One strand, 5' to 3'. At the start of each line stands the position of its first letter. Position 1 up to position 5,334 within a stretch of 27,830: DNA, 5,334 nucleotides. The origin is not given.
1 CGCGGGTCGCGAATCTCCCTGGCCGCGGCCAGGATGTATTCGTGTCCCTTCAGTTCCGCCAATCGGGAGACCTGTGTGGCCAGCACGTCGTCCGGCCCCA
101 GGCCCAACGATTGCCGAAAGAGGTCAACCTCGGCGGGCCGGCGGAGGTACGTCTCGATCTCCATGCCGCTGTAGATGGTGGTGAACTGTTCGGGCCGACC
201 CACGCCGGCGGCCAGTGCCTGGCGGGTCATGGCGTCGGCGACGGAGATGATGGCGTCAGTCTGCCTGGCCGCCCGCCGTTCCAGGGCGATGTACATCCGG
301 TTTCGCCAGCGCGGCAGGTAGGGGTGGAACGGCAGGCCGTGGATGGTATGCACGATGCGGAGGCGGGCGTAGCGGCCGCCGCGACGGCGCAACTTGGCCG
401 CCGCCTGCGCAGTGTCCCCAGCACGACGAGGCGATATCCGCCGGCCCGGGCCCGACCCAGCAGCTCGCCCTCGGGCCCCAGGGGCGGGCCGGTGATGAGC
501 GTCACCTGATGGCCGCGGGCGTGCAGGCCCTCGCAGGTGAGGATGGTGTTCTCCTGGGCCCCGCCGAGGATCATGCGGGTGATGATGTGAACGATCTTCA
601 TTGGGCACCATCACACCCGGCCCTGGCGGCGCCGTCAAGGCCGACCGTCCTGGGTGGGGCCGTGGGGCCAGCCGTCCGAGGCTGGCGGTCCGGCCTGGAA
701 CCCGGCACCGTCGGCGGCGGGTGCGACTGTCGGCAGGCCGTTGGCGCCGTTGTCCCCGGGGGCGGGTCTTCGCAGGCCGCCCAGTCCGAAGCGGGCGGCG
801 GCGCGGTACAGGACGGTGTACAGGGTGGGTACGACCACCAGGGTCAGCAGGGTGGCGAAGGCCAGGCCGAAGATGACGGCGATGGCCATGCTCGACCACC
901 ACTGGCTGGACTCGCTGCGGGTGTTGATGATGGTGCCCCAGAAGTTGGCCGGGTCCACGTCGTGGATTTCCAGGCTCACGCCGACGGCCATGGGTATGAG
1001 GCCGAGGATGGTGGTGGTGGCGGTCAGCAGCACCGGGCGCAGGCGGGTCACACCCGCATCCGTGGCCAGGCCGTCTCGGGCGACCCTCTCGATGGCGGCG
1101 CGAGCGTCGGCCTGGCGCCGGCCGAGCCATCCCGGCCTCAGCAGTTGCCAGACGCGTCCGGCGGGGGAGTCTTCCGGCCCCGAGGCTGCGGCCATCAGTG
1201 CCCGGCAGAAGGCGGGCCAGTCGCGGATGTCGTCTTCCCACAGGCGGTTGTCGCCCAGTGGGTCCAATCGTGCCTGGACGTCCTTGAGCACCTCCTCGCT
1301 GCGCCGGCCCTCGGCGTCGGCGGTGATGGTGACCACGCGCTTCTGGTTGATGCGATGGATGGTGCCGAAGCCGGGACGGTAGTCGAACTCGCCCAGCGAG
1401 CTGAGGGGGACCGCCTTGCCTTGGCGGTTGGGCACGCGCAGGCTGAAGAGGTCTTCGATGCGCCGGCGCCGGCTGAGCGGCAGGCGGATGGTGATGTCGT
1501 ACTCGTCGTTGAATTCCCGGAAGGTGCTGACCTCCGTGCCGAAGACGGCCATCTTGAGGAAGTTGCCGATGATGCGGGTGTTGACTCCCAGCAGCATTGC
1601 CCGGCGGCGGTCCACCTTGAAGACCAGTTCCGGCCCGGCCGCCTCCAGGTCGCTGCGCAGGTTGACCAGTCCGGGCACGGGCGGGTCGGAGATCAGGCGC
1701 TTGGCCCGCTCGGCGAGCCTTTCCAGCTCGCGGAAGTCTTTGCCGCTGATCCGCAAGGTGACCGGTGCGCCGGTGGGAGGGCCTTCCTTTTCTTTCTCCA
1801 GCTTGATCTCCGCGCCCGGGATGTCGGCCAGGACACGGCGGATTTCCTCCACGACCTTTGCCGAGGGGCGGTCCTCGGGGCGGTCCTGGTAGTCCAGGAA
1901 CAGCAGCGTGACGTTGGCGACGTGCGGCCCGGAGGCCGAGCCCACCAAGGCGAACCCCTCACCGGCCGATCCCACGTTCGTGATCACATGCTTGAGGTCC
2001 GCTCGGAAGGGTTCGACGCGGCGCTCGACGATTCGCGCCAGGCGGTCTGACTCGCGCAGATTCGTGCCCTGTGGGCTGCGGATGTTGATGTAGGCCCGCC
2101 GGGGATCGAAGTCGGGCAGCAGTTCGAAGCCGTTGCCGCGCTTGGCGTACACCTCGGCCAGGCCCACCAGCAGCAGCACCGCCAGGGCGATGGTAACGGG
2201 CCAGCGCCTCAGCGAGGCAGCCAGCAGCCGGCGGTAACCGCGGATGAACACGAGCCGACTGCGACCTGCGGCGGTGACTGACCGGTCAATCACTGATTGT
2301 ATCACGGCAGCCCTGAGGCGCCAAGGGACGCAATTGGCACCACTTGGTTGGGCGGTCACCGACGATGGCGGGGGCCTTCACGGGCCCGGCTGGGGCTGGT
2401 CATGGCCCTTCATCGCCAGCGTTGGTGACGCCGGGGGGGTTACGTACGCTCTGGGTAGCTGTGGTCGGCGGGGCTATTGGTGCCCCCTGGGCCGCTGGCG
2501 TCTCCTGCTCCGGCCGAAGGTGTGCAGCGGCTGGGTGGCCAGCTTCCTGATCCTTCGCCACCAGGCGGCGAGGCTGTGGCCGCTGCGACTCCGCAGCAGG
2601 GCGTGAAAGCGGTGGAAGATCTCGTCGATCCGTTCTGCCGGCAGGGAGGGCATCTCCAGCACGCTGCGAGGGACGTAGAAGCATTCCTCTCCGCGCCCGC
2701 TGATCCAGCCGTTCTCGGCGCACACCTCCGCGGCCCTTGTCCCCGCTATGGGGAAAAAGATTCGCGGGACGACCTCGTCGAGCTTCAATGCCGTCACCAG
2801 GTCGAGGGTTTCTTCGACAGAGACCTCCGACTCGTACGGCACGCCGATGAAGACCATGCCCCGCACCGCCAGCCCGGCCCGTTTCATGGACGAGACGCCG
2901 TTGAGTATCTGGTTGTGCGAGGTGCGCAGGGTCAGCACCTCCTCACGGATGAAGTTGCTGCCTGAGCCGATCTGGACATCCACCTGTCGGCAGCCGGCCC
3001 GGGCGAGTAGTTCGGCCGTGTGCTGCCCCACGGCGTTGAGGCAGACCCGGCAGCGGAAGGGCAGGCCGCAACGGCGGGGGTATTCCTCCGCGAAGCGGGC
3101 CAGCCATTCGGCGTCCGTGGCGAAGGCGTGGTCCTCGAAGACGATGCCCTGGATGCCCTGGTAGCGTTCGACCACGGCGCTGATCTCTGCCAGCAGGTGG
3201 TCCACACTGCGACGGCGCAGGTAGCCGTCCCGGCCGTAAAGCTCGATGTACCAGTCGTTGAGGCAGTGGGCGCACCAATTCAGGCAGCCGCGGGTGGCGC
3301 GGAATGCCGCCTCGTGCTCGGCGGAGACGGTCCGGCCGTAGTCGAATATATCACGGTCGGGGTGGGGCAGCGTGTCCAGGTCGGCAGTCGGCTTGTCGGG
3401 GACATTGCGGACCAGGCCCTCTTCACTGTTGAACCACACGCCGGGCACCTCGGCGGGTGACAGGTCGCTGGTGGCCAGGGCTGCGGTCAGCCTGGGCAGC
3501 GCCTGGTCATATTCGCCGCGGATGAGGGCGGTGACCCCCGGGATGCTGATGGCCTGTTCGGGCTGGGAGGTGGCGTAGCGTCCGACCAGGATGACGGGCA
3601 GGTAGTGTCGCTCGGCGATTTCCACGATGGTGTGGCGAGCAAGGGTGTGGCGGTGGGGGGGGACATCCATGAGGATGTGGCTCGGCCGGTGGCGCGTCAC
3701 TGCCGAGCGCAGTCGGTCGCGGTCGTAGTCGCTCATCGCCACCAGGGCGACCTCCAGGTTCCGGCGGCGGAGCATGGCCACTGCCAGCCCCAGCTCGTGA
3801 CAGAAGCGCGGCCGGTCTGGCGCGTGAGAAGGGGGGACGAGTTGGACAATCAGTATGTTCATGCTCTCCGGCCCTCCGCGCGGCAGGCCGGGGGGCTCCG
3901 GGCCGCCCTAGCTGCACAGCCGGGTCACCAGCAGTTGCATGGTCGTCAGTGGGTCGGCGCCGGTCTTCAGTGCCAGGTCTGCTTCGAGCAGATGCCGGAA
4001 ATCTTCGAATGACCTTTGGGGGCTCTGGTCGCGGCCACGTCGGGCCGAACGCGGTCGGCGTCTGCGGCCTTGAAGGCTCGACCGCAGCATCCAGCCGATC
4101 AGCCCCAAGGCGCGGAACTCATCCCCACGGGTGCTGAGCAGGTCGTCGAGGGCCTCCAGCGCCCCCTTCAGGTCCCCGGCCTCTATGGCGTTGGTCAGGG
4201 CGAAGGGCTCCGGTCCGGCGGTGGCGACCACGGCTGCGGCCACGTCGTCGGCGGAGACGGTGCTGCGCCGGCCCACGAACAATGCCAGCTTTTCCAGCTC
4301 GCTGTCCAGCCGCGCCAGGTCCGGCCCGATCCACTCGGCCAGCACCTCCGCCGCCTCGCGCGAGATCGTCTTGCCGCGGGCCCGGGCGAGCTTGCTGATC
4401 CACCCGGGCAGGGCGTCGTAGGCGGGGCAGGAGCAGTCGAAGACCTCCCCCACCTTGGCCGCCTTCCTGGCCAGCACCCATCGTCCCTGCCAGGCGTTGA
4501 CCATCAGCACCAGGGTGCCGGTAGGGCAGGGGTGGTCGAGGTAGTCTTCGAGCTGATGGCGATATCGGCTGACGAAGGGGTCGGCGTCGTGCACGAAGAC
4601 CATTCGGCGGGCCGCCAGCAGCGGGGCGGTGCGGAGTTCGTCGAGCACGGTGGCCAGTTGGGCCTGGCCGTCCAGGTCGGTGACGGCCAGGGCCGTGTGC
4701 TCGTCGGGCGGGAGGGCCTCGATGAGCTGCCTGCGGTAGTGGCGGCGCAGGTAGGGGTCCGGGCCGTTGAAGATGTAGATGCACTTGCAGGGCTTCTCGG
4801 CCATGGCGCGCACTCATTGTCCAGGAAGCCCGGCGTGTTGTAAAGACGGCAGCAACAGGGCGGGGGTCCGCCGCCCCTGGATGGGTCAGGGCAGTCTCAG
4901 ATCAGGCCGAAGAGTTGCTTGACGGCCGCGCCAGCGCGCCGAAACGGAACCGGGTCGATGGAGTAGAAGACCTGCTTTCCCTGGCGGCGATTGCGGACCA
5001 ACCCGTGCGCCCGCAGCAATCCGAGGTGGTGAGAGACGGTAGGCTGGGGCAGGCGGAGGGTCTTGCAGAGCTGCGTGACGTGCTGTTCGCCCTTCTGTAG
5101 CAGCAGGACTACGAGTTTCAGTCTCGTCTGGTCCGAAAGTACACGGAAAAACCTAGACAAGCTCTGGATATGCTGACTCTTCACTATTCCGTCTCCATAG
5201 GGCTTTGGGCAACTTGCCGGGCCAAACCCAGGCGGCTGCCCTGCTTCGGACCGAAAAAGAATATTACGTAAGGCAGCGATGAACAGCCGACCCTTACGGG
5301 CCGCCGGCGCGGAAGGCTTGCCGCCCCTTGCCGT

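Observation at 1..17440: About six deletion or frameshift scars, all in accessory genes: possible genome decay in progress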

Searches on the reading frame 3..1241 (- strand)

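Call 6: search_protein_families(library=pfam, proteins=[window:3-1241:-], max_evalue=0.01)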
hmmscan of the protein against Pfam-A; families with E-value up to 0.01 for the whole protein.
window:3-1241:- (413 aa): 1 family
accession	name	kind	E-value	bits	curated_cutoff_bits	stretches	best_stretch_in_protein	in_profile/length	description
PF13439.12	Glyco_transf_4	-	6.5e-09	36.5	28.5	1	286-363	93-169/170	Glycosyltransferase Family 4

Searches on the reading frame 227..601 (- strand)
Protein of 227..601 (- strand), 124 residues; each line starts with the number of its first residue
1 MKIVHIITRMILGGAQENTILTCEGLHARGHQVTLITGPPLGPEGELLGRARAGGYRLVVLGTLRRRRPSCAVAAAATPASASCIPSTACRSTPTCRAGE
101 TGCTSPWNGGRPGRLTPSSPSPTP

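Call 6: search_protein_families(library=pfam, proteins=[window:227-601:-], max_evalue=0.01)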
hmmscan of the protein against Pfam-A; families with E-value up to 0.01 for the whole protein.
window:227-601:- (124 aa): 2 families
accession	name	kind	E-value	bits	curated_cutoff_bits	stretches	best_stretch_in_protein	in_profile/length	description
PF13579.12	Glyco_trans_4_4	-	0.0023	18.7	29.7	1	13-73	1-57/158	Glycosyl transferase 4-like domain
PF13439.12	Glyco_transf_4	-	0.0026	18.3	28.5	1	13-68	2-57/170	Glycosyltransferase Family 4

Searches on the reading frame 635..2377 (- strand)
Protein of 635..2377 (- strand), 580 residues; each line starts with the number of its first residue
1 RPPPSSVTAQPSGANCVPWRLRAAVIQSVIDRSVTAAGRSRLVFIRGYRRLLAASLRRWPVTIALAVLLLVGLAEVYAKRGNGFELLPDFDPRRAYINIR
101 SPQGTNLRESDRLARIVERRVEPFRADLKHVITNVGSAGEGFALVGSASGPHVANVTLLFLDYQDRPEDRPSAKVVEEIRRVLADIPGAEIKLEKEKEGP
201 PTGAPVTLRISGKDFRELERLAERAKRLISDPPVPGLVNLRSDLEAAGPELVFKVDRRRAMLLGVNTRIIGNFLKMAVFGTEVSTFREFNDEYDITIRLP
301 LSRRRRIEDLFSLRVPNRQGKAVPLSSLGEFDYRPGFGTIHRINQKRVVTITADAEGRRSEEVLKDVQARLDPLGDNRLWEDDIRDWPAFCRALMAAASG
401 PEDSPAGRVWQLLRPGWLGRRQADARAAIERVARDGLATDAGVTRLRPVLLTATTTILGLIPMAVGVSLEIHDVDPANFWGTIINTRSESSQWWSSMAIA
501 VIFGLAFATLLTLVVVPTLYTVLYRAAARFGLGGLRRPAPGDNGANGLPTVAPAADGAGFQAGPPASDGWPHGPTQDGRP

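Call 6: search_protein_families(library=pfam, proteins=[window:635-2377:-], max_evalue=0.01)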
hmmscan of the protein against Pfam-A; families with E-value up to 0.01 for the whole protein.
window:635-2377:- (580 aa): 1 family
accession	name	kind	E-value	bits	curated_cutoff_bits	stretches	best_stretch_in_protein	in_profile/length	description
PF00873.25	ACR_tran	-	5.3e-47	160.6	28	3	45-370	513-835/1021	AcrB/AcrD/AcrF family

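Call 9: search_solved_structures(query=window:635-2377:-, show_alignments=2, max_evalue=0.00001)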
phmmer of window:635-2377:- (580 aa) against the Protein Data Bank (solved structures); distinct sequences matched with E-value up to 0.00001: 16.
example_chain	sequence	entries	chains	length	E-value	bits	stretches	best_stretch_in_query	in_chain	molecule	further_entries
9xwg_A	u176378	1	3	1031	2e-26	96.1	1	43-355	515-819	Multidrug efflux RND transporter permease subunit MexK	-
20yy_A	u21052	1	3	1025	2.1e-26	96.1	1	43-355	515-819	Multidrug efflux RND transporter permease subunit MexK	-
4k0e_A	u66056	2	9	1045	3.1e-17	65.8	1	59-372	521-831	Heavy metal cation tricomponent efflux pump ZneA(CzcA-like)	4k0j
6vej_A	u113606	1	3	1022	4.5e-16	61.9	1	51-373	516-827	Probable Resistance-Nodulation-Cell Division (RND) efflux transporter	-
9e9f_B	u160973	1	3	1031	2.5e-11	46.3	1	46-347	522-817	Efflux pump membrane transporter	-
8z1u_A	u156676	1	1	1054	3e-11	46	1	46-347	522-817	Efflux pump membrane transporter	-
4mt1_A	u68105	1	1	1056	3.5e-09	39.2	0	76-377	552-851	Drug efflux protein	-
7wlv_A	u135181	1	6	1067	8.9e-09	37.8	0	233-339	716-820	Efflux pump membrane transporter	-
22xk_B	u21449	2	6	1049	1e-08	37.6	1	43-336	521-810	MexBYB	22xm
6vkt_A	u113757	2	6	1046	2.1e-08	36.6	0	221-377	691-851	Efflux pump membrane transporter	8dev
6vks_A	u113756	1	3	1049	2.1e-08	36.6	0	221-377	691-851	Efflux pump membrane transporter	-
8deu_A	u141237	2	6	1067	2.2e-08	36.5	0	221-377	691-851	Efflux pump membrane transporter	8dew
8f3e_A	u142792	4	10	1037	3.3e-08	36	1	44-362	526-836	Efflux pump membrane transporter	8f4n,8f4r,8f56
7cz9_A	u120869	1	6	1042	3.4e-08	35.9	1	45-380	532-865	Efflux pump membrane transporter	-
8zxs_A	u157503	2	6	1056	3.6e-08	35.8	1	45-380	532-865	Efflux pump membrane transporter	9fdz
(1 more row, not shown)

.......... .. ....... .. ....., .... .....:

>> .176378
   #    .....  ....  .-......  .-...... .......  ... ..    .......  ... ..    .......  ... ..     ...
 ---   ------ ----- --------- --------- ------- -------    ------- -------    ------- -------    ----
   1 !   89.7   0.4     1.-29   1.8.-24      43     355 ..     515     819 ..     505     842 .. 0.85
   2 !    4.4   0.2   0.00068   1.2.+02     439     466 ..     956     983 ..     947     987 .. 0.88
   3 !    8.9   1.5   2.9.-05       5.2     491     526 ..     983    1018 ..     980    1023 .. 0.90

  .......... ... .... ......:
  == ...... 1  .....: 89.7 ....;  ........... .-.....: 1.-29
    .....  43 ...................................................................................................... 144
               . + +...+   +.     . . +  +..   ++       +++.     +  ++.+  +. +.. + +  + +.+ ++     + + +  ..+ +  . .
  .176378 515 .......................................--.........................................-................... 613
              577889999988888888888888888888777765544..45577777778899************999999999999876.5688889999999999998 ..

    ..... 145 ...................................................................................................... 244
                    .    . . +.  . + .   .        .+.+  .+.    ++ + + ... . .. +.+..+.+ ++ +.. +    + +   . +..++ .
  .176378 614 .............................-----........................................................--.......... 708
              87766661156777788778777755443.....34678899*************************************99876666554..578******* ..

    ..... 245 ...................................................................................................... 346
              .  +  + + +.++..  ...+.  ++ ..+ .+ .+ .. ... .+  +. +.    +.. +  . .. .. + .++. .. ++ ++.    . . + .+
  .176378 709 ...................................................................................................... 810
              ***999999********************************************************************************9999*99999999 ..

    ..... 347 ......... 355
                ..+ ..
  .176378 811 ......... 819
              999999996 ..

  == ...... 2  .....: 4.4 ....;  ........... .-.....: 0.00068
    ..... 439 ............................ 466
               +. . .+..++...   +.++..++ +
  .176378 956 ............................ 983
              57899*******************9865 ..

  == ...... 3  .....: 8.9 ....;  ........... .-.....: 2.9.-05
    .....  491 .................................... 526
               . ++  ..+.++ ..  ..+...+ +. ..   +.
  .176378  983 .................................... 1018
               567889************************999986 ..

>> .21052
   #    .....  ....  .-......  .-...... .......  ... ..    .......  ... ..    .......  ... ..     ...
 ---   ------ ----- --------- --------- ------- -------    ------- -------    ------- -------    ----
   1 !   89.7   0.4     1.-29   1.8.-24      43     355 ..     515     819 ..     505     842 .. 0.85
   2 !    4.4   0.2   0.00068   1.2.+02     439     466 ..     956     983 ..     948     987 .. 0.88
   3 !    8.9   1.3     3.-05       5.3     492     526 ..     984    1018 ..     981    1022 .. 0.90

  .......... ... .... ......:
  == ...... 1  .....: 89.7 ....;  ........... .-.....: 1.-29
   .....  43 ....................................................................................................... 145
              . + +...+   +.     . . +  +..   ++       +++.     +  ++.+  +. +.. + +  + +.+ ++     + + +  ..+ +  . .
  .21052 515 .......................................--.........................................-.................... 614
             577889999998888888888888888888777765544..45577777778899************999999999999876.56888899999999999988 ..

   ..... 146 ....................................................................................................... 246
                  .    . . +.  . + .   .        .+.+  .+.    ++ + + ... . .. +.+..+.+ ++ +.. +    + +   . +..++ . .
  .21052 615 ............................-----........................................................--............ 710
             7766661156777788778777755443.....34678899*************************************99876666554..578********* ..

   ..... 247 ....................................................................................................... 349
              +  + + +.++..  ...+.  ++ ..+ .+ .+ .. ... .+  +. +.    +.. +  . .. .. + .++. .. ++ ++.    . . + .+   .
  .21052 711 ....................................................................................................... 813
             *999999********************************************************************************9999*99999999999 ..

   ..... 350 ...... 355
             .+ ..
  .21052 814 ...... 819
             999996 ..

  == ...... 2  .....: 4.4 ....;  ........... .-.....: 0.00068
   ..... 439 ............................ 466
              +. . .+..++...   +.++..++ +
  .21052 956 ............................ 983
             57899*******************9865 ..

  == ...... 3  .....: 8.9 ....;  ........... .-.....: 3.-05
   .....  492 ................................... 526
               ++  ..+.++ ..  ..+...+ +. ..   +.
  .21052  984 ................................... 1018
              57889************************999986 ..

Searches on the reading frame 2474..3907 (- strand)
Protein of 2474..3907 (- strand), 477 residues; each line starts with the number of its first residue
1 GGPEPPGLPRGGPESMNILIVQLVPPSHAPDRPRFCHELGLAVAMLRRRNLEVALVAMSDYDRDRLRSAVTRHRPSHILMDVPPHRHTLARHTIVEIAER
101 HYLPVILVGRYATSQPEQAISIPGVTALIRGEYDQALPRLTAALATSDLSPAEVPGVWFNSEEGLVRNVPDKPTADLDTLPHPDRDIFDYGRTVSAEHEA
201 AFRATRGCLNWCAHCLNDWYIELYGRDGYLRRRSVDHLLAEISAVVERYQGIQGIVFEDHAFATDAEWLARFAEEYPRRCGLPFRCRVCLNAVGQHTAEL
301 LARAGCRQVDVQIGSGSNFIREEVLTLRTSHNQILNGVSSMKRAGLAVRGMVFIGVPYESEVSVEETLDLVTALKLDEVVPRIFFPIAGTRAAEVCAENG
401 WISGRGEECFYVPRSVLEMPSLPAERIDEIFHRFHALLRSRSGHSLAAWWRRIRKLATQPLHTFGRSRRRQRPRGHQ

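Call 6: search_protein_families(library=pfam, proteins=[window:2474-3907:-], max_evalue=0.01)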
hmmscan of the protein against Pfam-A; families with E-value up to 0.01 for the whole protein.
window:2474-3907:- (477 aa): 2 families
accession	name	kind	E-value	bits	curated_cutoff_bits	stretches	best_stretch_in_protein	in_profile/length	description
PF04055.27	Radical_SAM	-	1.9e-09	38.3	29.5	1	205-371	4-166/166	Radical SAM superfamily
PF13500.12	AAA_26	-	0.00011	22.6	27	0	88-119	114-145/198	AAA domain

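Call 45: find_related_loci(query=window:2474-3862:-, collection=metagenome_contigs, flank=10000)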
Query window:2474-3862:- (462 aa) in metagenome_contigs; peptide patterns used: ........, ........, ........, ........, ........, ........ (x = any residue, [..] = any of these).
89 stretches matched a pattern; 2 encode a relative of the query (tblastn E <= 1e-3); 2 distinct loci.
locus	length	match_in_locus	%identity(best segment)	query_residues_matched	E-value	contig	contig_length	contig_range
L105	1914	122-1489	80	1-454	0e+0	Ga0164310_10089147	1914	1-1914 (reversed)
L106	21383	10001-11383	62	1-460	0e+0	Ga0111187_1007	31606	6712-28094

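Call 64: search_protein_families(library=pfam, proteins=[L106:11629-12288:+, L106:12236-13516:+], max_evalue=0.001)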
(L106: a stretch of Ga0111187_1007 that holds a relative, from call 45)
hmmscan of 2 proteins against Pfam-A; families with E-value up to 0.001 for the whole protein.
L106:11629-12288:+ (220 aa): 6 families
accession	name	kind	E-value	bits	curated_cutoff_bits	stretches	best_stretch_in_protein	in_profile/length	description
PF00440.29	TetR_N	-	1.8e-18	66.5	24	1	25-70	1-46/47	Bacterial regulatory proteins, tetR family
PF13977.11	TetR_C_6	-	1.2e-09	38.7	27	1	94-195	2-98/115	BetI-type transcriptional repressor, C-terminal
PF16859.10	TetR_C_11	-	8.6e-07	29.8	32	1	97-201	11-108/113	Tetracyclin repressor-like, C-terminal domain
PF17922.6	TetR_C_17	-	1.1e-06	29.2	26.1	1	117-187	23-90/100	Tetracyclin repressor-like, C-terminal domain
PF17932.6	TetR_C_24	-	6.1e-06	26.9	26.4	1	92-182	3-87/114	Tetracyclin repressor-like, C-terminal domain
PF16925.10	TetR_C_13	-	7.1e-06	26.8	27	1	95-188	3-95/109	Tetracyclin repressor-like, C-terminal domain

L106:12236-13516:+ (427 aa): 2 families
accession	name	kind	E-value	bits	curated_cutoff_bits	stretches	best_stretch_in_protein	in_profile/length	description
PF16576.10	HlyD_D23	-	8.2e-29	100.9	30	1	191-341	71-214/214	Barrel-sandwich domain of CusB or HlyD membrane-fusion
PF13437.12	HlyD_3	-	6.2e-13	49.9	22.2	1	236-338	1-106/106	HlyD family secretion protein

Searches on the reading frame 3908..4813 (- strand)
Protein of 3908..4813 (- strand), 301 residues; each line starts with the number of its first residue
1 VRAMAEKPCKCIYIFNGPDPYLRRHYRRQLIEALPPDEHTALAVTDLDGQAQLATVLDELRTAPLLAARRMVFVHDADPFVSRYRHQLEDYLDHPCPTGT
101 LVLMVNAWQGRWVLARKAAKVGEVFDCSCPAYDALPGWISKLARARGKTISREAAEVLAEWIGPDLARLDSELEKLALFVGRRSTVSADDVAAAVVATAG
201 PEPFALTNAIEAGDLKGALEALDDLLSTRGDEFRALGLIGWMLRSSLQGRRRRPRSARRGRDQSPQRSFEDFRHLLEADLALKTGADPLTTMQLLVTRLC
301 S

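Call 6: search_protein_families(library=pfam, proteins=[window:3908-4813:-], max_evalue=0.01)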
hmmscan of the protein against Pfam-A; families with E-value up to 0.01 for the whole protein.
window:3908-4813:- (301 aa): 2 families
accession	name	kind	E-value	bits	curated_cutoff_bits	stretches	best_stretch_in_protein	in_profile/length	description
PF06144.19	DNA_pol3_delta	-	7.2e-06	26.4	21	1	13-116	1-112/124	DNA polymerase III, delta subunit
PF21694.2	DNA_pol3_delta_C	-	0.0019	18.7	27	0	204-248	5-49/121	DNA polymerase III delta subunit, C-terminal domain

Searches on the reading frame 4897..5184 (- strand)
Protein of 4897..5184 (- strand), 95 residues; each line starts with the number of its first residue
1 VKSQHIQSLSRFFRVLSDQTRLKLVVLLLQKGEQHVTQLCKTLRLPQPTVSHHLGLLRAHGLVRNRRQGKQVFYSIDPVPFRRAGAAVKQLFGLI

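Call 6: search_protein_families(library=pfam, proteins=[window:4897-5184:-], max_evalue=0.01)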
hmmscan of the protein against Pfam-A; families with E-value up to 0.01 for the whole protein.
window:4897-5184:- (95 aa): 11 families
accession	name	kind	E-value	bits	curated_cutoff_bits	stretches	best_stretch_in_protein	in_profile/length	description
PF01022.26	HTH_5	-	3.6e-13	49.6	22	1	18-64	1-46/47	Bacterial regulatory protein, arsR family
PF12840.13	HTH_20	-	1.1e-08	35.4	27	1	16-64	1-49/51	Helix-turn-helix domain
PF12802.13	MarR_2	-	1.5e-05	25.5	27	1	29-67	16-54/61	MarR family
PF25212.1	HVO_A0114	-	2.7e-05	24.3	27.6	1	6-73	10-78/84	HVO_A0114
PF01978.25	TrmB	-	6.8e-05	23.1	25.6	1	27-78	16-67/68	Sugar-specific transcriptional regulator TrmB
PF09339.16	HTH_IclR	-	0.00031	20.9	22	1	31-65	16-50/52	IclR helix-turn-helix domain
PF13551.12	HTH_29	-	0.0008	19.9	28.1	1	23-69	2-51/64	Winged helix-turn helix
PF13518.12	HTH_28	-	0.0015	19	25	1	21-67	2-49/52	Helix-turn-helix domain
PF13412.12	HTH_24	-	0.0015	18.5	21.9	1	18-64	2-48/48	Winged helix-turn-helix DNA-binding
PF08221.17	HTH_9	-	0.0038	17.7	23.4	1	23-63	17-57/62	RNA polymerase III subunit RPC82 helix-turn-helix domain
PF13463.12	HTH_27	-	0.0099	16.6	22.2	0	30-76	15-64/68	Winged helix DNA-binding domain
